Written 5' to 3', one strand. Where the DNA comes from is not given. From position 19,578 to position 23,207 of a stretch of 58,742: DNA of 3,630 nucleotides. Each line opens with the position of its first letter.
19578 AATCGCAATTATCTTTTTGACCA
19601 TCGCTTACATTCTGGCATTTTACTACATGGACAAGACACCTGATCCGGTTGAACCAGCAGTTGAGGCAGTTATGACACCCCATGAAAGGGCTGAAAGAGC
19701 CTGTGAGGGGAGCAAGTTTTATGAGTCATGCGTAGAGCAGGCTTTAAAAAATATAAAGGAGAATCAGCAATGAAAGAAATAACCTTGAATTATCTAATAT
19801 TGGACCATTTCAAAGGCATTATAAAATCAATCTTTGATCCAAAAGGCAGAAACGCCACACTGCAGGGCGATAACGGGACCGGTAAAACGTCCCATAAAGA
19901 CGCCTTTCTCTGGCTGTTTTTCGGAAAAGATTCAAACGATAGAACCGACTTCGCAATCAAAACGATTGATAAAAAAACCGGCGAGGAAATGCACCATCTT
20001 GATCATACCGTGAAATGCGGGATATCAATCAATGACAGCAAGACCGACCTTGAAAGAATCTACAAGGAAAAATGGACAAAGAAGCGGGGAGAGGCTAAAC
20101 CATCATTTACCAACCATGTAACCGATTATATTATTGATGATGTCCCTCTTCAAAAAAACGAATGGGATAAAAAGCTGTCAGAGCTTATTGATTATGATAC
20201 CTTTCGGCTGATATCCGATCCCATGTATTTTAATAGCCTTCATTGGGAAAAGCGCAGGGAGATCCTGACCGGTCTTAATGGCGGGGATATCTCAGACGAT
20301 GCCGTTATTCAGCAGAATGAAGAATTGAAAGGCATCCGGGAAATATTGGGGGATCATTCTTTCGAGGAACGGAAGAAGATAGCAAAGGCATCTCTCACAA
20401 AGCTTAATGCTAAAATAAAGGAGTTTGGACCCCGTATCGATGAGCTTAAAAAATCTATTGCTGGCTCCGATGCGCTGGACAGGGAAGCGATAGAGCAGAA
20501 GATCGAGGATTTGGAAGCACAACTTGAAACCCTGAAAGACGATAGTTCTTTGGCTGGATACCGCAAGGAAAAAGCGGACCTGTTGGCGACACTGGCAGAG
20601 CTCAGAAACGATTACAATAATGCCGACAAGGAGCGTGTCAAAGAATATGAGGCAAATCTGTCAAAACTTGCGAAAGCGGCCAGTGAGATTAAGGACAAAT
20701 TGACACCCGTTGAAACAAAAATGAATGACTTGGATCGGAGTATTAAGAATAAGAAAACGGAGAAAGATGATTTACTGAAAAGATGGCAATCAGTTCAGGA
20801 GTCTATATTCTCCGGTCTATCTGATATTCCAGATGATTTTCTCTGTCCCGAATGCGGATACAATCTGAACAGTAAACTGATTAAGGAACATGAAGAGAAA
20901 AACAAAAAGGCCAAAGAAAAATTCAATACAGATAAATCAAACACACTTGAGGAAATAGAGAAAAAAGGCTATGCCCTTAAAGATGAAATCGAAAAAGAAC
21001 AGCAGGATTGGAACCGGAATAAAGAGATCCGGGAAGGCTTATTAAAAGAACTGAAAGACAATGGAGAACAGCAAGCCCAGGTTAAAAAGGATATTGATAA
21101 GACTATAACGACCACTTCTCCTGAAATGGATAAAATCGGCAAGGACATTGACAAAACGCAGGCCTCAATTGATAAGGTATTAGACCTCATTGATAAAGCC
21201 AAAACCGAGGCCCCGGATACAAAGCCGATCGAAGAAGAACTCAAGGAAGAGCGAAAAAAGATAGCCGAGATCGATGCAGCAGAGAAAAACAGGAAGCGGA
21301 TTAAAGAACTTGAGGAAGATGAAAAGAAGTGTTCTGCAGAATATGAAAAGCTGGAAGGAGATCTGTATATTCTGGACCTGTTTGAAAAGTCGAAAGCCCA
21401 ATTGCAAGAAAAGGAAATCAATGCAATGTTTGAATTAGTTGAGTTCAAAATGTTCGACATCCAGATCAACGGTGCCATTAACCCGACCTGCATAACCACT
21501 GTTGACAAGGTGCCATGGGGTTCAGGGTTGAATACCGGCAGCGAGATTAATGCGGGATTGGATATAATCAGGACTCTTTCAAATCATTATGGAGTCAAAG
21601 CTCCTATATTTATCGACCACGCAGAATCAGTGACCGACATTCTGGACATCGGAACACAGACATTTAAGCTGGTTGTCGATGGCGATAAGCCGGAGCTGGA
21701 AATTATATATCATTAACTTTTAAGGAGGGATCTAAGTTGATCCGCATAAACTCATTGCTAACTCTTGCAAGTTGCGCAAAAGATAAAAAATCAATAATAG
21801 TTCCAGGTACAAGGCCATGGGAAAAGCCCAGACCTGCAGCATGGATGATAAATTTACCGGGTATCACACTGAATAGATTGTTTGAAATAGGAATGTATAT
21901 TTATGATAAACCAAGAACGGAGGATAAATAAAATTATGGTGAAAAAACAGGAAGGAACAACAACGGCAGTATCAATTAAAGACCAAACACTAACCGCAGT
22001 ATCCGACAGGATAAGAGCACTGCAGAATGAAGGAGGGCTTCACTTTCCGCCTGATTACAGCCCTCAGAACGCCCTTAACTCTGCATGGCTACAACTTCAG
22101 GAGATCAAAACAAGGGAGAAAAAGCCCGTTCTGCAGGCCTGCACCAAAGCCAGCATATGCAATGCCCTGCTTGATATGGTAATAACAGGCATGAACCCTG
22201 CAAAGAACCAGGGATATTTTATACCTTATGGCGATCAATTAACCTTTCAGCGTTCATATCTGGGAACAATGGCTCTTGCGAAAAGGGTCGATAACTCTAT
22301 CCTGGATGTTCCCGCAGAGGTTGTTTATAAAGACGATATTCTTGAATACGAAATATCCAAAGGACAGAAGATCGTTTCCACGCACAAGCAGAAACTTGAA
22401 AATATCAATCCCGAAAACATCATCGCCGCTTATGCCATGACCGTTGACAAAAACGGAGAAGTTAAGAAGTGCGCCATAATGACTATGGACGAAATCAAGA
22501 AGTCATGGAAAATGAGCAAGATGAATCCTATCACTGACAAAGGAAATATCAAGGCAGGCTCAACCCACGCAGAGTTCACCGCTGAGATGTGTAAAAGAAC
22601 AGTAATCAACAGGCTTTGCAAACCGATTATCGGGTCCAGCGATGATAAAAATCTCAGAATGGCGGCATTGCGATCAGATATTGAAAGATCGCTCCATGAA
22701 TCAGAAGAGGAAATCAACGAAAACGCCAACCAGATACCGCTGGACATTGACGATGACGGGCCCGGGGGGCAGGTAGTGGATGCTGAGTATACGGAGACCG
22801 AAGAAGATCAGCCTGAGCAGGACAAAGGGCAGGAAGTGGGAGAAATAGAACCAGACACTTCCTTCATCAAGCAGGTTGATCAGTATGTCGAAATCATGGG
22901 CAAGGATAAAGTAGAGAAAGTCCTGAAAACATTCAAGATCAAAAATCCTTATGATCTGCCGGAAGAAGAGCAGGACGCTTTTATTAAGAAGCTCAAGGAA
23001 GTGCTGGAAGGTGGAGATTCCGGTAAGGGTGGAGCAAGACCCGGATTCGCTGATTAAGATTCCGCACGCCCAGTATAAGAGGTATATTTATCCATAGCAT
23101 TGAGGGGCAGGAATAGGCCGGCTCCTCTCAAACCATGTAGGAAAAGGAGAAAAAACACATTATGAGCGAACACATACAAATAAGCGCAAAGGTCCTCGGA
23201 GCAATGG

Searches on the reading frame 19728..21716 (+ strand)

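Call 66: search_protein_families(library=phrogs, proteins=[window:19728-21716:+], max_evalue=0.00001)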
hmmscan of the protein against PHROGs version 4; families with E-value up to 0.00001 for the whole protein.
window:19728-21716:+ (662 aa): 6 families
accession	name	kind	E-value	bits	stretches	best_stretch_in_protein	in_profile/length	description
phrog_10445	-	unknown function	5.4e-57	194.3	1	16-302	1-282/296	-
phrog_77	-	DNA, RNA and nucleotide metabolism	1.9e-54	186.6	1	10-638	288-913/967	SbcC-like subunit of palindrome specific endonuclease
phrog_21084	-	other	5.5e-53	181.2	1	280-653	8-387/396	recombinase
phrog_20188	-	DNA, RNA and nucleotide metabolism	9e-51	173.9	1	391-653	2-270/279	endonuclease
phrog_1499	-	unknown function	2.6e-18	67.5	1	17-459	2-318/427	-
phrog_25363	-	unknown function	1.7e-16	61.2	1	16-87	3-75/77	-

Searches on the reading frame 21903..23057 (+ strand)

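Call 66: search_protein_families(library=phrogs, proteins=[window:21903-23057:+], max_evalue=0.00001)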
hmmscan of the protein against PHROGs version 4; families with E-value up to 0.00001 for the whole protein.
window:21903-23057:+ (384 aa): 2 families
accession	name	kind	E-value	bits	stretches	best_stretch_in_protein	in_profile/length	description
phrog_148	-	DNA, RNA and nucleotide metabolism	2.3e-61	209.5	1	12-322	6-283/387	RecT-like ssDNA annealing protein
phrog_18803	-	unknown function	9.1e-18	65.8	1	193-304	1-102/126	-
